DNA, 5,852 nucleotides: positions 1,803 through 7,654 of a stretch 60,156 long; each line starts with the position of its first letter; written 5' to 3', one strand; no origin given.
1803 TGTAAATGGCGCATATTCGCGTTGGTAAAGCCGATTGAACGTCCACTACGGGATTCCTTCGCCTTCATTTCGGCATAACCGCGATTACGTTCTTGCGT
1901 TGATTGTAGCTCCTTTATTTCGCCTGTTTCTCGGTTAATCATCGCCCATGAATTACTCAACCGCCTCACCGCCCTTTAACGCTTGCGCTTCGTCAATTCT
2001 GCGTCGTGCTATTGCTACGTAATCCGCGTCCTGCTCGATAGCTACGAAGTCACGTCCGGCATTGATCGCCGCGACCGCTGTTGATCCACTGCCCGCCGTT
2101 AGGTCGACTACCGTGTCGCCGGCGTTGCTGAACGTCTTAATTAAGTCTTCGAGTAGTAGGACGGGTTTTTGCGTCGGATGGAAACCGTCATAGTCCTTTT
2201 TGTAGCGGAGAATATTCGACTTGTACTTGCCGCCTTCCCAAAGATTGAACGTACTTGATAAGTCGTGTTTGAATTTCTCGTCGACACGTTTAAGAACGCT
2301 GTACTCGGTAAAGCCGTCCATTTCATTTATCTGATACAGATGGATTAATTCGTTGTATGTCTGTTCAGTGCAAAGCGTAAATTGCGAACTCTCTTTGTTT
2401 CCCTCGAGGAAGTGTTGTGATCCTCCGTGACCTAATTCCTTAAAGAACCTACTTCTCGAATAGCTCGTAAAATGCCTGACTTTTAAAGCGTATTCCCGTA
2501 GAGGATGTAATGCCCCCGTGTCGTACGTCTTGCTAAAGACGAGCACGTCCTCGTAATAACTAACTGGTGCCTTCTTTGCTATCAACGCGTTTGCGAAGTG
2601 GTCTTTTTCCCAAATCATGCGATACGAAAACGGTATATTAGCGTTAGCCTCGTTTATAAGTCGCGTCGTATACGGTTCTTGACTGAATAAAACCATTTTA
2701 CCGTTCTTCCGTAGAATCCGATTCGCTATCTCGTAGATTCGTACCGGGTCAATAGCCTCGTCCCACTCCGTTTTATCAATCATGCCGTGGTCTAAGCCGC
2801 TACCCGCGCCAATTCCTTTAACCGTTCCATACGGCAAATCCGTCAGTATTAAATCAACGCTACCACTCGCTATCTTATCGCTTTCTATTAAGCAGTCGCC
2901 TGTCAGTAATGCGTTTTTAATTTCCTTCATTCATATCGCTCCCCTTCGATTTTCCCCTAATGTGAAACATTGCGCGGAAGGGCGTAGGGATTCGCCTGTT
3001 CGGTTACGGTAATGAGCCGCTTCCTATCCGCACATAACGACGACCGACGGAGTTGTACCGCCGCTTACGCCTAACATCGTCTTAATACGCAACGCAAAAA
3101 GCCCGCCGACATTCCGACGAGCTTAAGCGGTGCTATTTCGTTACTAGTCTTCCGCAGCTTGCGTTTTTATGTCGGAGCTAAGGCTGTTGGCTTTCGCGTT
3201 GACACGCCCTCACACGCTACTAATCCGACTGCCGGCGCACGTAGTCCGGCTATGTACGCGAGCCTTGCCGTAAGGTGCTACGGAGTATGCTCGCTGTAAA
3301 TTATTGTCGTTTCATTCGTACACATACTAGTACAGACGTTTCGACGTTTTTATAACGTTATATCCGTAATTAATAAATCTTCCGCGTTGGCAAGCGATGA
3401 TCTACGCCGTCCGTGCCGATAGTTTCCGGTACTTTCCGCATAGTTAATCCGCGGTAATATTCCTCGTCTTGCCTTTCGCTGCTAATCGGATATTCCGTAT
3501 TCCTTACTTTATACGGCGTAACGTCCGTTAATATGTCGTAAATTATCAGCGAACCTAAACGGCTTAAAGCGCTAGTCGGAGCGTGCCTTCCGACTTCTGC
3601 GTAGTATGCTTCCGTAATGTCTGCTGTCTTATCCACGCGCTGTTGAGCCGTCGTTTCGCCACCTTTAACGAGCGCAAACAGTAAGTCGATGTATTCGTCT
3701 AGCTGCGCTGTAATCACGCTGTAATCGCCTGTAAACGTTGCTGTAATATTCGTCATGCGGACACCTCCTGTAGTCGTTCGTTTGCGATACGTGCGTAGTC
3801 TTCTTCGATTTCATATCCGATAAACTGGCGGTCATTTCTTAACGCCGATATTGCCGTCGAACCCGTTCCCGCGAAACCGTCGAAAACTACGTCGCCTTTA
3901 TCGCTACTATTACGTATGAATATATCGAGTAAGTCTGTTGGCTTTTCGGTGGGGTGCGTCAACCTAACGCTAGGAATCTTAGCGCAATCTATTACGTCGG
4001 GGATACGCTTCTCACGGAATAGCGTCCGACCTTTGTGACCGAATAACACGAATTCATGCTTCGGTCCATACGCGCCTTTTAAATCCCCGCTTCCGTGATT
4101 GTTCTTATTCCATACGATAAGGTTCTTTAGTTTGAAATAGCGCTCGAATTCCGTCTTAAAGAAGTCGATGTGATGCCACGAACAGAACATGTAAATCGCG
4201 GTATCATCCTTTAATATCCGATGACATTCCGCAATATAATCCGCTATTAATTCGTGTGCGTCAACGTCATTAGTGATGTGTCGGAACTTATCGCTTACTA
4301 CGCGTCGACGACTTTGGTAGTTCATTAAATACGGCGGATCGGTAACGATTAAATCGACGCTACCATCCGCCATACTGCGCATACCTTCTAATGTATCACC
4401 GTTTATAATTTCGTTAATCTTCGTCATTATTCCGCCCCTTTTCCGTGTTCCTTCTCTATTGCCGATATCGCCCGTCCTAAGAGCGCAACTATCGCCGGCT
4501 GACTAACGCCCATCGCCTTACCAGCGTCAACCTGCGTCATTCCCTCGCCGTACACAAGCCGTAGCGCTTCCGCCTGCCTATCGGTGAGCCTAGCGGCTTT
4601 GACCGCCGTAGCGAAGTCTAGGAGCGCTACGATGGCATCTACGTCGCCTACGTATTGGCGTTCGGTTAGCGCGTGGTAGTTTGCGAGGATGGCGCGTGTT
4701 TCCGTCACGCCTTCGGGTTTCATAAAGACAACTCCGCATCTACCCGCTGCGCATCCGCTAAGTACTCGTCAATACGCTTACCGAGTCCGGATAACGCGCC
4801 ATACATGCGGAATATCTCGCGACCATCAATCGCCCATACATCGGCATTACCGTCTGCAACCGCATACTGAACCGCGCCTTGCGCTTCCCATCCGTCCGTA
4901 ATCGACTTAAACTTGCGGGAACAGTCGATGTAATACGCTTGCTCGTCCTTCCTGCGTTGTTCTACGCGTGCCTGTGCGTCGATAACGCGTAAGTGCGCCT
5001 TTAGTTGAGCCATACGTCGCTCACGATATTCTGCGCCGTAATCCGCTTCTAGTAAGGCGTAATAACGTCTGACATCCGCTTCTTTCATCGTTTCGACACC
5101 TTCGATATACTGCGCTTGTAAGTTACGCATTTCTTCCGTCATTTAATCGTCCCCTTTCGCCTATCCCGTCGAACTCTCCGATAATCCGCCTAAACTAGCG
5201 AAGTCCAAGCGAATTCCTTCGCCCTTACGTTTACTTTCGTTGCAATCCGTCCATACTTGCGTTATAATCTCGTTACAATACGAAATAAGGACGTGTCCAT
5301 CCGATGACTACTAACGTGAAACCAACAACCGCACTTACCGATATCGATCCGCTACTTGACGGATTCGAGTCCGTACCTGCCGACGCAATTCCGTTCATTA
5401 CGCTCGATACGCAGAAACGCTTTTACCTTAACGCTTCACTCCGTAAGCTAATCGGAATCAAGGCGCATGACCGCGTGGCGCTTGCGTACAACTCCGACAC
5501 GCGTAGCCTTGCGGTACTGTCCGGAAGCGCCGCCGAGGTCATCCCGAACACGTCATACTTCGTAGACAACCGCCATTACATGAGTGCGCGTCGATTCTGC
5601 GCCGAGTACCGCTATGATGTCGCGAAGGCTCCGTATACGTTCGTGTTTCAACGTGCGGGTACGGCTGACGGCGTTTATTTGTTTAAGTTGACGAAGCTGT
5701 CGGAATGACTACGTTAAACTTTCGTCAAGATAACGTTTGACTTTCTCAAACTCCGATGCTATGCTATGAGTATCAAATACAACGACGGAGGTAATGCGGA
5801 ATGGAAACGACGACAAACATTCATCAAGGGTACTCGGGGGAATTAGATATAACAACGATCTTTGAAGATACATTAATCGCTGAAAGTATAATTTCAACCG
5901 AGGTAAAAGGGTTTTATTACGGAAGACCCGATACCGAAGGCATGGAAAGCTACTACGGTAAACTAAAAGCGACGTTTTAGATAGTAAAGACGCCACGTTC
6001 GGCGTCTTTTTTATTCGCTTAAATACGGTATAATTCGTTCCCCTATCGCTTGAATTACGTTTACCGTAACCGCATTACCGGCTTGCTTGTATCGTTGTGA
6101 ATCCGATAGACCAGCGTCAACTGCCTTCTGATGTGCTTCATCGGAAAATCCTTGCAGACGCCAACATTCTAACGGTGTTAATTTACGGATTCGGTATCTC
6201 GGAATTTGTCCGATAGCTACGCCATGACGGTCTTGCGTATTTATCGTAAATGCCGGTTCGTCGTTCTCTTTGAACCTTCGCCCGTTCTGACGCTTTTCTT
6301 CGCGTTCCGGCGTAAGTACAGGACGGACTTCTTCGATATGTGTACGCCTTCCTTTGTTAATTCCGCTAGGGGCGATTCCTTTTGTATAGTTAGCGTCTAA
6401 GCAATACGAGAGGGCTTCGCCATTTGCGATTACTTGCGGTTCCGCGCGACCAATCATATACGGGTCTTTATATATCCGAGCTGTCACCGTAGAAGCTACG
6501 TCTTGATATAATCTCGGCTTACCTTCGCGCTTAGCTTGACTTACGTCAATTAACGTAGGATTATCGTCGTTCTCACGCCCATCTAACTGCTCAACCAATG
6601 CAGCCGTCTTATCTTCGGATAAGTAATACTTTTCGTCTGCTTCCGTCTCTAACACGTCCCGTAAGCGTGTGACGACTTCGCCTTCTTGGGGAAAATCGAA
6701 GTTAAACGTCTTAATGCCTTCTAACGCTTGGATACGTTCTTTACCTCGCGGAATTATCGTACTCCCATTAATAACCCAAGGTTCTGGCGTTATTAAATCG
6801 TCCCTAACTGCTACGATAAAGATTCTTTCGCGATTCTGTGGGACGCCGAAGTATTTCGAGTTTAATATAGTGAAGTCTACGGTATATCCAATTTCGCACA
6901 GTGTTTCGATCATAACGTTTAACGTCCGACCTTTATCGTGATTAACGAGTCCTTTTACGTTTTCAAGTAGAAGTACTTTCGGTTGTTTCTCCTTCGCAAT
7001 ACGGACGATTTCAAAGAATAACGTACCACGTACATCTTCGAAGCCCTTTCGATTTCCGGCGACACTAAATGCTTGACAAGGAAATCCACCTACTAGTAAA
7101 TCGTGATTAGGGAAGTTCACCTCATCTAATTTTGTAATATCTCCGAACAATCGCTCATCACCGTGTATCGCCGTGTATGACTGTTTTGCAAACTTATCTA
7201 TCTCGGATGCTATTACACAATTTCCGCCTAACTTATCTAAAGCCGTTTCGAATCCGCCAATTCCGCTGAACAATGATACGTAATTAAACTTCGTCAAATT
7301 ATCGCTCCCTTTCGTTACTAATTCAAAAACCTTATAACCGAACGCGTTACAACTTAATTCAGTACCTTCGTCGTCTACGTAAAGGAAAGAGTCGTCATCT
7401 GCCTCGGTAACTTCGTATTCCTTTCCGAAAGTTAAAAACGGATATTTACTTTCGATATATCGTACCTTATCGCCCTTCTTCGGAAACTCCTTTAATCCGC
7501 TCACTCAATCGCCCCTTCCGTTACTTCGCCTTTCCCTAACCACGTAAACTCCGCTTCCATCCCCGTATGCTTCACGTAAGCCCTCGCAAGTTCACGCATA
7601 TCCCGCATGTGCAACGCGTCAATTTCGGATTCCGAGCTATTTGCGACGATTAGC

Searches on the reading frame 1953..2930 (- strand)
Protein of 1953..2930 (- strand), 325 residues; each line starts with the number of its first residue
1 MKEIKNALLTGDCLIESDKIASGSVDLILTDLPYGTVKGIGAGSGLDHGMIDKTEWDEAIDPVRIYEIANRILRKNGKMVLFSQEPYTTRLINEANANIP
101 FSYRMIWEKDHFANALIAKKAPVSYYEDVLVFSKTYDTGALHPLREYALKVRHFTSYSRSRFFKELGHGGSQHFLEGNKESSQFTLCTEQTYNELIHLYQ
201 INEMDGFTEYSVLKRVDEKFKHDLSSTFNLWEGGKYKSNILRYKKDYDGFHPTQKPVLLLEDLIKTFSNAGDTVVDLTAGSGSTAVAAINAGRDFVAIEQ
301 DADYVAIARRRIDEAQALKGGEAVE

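Call 33: search_protein_families(library=phrogs, proteins=[window:1953-2930:-], max_evalue=0.00001)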
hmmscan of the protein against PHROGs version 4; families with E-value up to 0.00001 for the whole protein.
window:1953-2930:- (325 aa): 10 families
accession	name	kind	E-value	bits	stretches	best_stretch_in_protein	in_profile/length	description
phrog_67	-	other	2.8e-58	199.6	1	3-319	121-350/743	DNA methyltransferase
phrog_18293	-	other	5.5e-31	108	1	228-320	22-115/119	methyltransferase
phrog_12862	-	unknown function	3.7e-22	79.8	1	6-136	3-116/149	-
phrog_498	-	other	5.1e-22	79.1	1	23-316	221-424/633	DNA methyltransferase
phrog_3008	-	other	2.5e-21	77.1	1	234-316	139-215/244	DNA methyltransferase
phrog_23148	-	unknown function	7.3e-14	53.1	1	237-315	71-149/165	-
phrog_6952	-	other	1.8e-12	48.5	1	247-314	110-177/181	DNA methyltransferase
phrog_8769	-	other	6.5e-11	42.9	1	272-319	13-60/71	methyltransferase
phrog_6025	-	other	2.3e-09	38.1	1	4-117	10-118/192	DNA methyltransferase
phrog_23085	-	unknown function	7.7e-08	33.1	1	244-315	38-108/138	-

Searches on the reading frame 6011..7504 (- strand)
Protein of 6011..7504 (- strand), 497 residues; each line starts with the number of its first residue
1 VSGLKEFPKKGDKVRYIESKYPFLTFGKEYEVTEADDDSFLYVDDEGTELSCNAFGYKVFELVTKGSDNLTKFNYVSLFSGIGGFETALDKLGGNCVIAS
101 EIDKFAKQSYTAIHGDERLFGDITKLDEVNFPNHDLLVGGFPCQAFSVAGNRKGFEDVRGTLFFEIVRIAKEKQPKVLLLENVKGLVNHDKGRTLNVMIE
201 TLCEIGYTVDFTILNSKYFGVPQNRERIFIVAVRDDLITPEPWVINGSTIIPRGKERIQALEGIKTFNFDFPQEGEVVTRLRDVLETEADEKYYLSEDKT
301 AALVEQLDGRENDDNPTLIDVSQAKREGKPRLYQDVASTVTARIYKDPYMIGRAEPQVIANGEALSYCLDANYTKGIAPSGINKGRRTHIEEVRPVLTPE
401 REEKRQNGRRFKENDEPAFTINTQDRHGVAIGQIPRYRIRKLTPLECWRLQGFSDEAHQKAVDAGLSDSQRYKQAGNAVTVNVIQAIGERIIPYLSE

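Call 33: search_protein_families(library=phrogs, proteins=[window:6011-7504:-], max_evalue=0.00001)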
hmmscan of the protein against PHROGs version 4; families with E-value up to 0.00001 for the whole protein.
window:6011-7504:- (497 aa): 12 families
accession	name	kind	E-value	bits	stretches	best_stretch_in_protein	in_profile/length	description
phrog_116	-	other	2.4e-109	367.8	1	60-496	195-494/779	DNA methyltransferase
phrog_363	-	other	7e-58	197.3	1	66-491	47-312/327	DNA methyltransferase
phrog_8411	-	unknown function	3.7e-30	106.2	2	367-431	46-107/206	-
phrog_16427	-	other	2e-24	87.5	1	433-496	112-173/235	DNA methyltransferase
phrog_17284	-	unknown function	4.8e-22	79.4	1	436-492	156-211/245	-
phrog_26324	-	other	6e-19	69.9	1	400-495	113-207/210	DNA methyltransferase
phrog_5999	-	other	3.5e-17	63.4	1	76-161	6-99/109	DNA methyltransferase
phrog_36001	-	unknown function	4.1e-17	62.6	1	161-238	489-566/715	-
phrog_16528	-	other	7.4e-15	56.1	1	434-493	165-219/236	DNA methyltransferase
phrog_864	-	DNA, RNA and nucleotide metabolism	2.3e-12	47.2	1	118-203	685-765/1064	DNA primase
phrog_29583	-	other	1.9e-10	41.1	1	133-233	78-189/468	DNA methyltransferase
phrog_13621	-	unknown function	1.7e-08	35.4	1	434-494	49-111/121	-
